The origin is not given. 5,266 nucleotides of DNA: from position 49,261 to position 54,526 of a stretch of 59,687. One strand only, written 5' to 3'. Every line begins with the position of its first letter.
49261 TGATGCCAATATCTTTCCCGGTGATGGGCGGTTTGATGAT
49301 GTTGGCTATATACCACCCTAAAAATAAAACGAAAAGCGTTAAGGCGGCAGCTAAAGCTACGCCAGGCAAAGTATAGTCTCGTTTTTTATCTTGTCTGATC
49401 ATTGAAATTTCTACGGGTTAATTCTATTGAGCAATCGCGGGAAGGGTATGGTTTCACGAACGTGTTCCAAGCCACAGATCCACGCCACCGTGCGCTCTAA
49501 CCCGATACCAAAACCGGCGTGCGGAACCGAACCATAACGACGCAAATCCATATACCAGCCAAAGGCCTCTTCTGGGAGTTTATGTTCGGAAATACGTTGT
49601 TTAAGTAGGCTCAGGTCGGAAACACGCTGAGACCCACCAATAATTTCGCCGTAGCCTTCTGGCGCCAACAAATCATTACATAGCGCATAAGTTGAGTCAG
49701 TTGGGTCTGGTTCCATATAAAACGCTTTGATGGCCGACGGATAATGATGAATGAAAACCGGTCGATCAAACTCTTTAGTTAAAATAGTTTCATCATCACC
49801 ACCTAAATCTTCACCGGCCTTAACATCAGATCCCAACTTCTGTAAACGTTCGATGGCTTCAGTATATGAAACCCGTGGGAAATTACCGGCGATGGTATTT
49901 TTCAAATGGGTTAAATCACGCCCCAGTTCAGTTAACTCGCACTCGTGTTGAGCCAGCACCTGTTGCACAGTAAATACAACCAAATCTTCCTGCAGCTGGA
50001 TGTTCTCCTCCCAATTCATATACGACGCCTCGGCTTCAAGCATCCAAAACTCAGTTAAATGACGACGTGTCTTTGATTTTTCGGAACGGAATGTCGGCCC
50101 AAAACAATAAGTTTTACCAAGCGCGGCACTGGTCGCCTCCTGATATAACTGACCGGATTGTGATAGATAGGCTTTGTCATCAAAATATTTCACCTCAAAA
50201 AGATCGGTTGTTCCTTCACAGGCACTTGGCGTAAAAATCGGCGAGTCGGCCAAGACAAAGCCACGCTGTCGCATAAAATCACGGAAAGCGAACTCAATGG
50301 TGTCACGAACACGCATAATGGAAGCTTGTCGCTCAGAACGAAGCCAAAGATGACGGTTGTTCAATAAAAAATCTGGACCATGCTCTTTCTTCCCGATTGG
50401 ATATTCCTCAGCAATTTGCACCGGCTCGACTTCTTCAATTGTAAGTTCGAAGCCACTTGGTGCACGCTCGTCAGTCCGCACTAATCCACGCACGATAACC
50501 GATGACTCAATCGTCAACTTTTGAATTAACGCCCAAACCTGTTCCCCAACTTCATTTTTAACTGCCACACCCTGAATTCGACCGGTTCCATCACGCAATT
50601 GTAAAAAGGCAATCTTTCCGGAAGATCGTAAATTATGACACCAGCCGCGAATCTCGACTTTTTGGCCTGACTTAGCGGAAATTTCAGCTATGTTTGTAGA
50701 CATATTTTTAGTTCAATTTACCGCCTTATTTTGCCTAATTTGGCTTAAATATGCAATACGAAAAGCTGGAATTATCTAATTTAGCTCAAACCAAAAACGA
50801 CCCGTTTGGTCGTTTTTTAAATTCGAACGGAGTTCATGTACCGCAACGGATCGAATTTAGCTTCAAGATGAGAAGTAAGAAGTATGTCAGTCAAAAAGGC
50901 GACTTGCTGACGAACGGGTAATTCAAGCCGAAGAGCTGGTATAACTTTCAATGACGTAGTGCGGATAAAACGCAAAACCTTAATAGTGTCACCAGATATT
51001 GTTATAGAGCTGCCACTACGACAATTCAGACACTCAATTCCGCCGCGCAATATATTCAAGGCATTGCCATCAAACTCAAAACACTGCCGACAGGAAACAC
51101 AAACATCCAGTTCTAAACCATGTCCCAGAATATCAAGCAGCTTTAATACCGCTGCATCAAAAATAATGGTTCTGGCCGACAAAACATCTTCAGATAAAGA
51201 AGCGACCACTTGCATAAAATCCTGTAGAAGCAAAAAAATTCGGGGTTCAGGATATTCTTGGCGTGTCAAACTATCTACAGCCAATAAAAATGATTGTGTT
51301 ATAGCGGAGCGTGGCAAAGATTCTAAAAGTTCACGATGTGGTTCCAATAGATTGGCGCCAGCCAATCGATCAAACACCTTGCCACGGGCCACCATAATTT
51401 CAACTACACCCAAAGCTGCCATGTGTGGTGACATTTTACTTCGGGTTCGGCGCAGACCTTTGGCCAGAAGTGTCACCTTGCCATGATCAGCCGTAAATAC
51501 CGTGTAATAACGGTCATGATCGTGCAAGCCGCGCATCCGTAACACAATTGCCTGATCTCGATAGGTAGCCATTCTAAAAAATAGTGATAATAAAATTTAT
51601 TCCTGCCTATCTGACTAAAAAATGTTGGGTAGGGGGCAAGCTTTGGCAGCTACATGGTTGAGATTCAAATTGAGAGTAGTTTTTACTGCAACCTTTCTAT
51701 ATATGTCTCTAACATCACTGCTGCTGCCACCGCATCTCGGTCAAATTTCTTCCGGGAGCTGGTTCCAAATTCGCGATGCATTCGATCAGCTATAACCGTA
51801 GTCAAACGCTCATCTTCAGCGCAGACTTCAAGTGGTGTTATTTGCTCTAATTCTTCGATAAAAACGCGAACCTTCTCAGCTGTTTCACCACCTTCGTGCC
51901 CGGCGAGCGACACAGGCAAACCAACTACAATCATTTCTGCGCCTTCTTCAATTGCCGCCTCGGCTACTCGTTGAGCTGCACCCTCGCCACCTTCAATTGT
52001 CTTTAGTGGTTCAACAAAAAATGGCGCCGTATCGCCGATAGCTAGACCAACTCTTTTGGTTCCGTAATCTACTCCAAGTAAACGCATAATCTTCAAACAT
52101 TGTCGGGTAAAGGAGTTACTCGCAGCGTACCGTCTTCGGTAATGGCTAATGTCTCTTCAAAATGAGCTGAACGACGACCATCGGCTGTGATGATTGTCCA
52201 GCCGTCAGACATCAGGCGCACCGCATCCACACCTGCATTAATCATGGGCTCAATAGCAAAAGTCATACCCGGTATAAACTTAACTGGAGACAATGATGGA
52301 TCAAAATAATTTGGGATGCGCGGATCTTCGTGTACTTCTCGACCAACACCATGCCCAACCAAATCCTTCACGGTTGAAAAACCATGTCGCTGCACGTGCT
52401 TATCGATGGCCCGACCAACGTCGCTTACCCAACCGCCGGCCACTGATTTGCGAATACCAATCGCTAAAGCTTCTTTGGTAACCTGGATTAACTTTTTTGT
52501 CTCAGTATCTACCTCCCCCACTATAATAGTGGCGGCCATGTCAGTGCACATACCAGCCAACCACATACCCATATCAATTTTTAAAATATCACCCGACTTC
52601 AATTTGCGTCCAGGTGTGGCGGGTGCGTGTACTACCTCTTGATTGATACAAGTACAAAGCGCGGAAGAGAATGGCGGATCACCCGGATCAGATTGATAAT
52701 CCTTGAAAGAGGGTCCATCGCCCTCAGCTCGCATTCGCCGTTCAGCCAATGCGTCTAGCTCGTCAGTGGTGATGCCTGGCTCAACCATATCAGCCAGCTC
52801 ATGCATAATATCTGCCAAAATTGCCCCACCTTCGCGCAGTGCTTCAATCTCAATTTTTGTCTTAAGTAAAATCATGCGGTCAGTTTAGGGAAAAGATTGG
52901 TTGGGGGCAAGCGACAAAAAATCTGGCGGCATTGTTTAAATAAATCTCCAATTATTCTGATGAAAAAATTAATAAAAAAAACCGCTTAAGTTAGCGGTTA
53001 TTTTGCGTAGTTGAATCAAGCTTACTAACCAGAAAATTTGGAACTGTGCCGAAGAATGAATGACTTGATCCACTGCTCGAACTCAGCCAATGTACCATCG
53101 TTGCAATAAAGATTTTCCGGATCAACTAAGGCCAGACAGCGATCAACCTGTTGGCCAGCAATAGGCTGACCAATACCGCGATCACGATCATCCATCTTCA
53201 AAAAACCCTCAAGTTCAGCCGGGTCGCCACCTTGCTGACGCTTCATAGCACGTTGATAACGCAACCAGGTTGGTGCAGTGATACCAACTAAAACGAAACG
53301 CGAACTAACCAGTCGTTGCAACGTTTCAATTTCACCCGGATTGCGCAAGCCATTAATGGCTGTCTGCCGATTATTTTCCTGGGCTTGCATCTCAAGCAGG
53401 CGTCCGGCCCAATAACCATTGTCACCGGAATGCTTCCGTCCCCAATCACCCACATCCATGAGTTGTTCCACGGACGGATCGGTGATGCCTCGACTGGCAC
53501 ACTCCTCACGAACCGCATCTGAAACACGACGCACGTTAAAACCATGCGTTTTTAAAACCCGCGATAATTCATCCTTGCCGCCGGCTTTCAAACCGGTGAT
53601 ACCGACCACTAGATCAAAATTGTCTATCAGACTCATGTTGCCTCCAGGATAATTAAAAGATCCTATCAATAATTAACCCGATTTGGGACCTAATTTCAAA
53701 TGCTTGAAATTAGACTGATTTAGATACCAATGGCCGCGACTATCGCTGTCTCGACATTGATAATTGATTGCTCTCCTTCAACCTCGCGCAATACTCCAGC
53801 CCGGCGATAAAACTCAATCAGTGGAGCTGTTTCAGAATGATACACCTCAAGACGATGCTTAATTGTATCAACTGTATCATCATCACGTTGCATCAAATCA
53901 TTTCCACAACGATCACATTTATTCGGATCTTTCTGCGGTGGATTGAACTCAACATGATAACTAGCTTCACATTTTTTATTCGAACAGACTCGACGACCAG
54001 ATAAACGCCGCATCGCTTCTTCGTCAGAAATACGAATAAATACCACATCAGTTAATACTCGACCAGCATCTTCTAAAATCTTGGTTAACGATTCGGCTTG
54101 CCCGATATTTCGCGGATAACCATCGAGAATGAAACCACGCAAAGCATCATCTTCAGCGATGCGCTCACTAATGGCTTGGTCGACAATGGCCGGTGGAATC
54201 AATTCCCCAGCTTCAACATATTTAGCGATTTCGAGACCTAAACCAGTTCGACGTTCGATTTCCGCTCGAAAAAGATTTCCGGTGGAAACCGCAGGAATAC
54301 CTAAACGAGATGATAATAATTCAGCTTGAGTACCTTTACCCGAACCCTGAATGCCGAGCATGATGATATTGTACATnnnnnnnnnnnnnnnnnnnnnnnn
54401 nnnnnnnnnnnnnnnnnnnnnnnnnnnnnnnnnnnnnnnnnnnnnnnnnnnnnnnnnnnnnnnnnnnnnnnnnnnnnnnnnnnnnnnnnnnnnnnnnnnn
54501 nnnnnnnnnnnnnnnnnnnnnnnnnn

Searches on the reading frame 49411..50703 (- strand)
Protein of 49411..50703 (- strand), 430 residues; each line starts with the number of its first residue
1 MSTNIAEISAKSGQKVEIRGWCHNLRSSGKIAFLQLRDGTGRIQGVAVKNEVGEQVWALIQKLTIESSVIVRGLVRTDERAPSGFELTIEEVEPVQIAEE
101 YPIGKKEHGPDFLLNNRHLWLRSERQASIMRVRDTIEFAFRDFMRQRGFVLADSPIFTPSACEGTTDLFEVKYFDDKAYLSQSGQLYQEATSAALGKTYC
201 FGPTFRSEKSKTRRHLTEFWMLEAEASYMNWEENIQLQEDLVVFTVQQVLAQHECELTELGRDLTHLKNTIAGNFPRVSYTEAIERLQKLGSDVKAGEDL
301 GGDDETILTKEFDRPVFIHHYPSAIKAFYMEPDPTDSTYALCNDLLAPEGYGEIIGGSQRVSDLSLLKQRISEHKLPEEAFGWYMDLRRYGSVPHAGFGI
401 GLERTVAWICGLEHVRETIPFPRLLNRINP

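Call 10: search_protein_families(library=pfam, proteins=[window:49411-50703:-], max_evalue=0.001)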
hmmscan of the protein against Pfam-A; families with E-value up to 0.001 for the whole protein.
window:49411-50703:- (430 aa): 2 families
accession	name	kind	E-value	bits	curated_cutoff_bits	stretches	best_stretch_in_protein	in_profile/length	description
PF00152.25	tRNA-synt_2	-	1.2e-69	235.2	25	1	111-423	3-306/308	tRNA synthetases class II (D, K and N)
PF01336.31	tRNA_anti-codon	-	3.3e-16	59.4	27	1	16-95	1-75/75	OB-fold nucleic acid binding domain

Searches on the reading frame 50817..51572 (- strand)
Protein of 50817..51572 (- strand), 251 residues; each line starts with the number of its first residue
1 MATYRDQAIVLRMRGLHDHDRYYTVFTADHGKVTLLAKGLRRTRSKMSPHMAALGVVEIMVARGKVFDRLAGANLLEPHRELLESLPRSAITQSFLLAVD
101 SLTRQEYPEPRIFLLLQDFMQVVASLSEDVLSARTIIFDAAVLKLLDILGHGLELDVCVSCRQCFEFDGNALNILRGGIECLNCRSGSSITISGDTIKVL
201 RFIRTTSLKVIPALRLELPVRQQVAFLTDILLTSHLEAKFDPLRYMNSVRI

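Call 10: search_protein_families(library=pfam, proteins=[window:50817-51572:-], max_evalue=0.001)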
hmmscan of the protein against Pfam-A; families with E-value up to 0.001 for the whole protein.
window:50817-51572:- (251 aa): 2 families
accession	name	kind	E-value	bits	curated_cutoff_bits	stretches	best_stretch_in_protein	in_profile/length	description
PF11967.14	RecO_N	-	1.1e-14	54.6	27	1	1-78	1-79/80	Recombination protein O N terminal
PF02565.21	RecO_C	-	2.3e-11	44.1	22.1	1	86-240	4-153/157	Recombination protein O C terminal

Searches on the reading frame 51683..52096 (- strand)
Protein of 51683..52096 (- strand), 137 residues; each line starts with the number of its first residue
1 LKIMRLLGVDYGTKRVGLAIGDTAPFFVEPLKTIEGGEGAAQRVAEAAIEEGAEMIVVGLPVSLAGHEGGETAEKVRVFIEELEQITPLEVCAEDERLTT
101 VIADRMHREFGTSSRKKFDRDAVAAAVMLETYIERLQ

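Call 11: search_protein_families(library=pfam, proteins=[window:51683-52096:-], max_evalue=0.001)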
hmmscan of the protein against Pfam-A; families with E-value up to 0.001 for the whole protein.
window:51683-52096:- (137 aa): 1 family
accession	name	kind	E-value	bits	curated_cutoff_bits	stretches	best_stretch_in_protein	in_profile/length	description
PF03652.20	RuvX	-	1.4e-30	106.9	29.2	1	4-134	1-133/134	Holliday junction resolvase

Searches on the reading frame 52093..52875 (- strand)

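Call 10: search_protein_families(library=pfam, proteins=[window:52093-52875:-], max_evalue=0.001)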
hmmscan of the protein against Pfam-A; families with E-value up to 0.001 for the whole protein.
window:52093-52875:- (260 aa): 1 family
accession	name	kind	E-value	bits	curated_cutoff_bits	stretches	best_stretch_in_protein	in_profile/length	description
PF00557.29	Peptidase_M24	-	1.7e-42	146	23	1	11-247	1-208/208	Metallopeptidase family M24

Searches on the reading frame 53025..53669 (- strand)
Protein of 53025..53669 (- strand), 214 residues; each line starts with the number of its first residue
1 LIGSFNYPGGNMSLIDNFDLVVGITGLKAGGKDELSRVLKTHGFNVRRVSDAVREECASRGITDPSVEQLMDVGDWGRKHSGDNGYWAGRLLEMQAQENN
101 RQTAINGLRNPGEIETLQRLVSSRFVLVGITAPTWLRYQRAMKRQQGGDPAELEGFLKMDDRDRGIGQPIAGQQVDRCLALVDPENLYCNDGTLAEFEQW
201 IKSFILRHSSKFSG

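Call 11: search_protein_families(library=pfam, proteins=[window:53025-53669:-], max_evalue=0.001)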
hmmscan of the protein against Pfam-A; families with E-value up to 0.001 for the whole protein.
window:53025-53669:- (214 aa): 1 family
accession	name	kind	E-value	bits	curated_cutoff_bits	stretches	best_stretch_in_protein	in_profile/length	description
PF13238.12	AAA_18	-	0.00065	20.6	29.4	0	22-145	1-112/128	AAA domain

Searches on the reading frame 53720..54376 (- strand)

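Call 11: search_protein_families(library=pfam, proteins=[window:53720-54376:-], max_evalue=0.001)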
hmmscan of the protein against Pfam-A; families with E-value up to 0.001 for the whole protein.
window:53720-54376:- (218 aa): 4 families
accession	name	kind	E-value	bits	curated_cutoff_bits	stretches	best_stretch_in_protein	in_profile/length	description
PF00406.28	ADK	-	2.7e-42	144.9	26.8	1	6-194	1-150/151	Adenylate kinase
PF13207.12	AAA_17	-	1.8e-24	87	27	1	7-128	1-122/136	AAA domain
PF05191.20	ADK_lid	-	4.2e-12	46.2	26.6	1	128-166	1-36/36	Adenylate kinase, active site lid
PF13238.12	AAA_18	-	1.1e-05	26.4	29.4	1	4-138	1-121/128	AAA domain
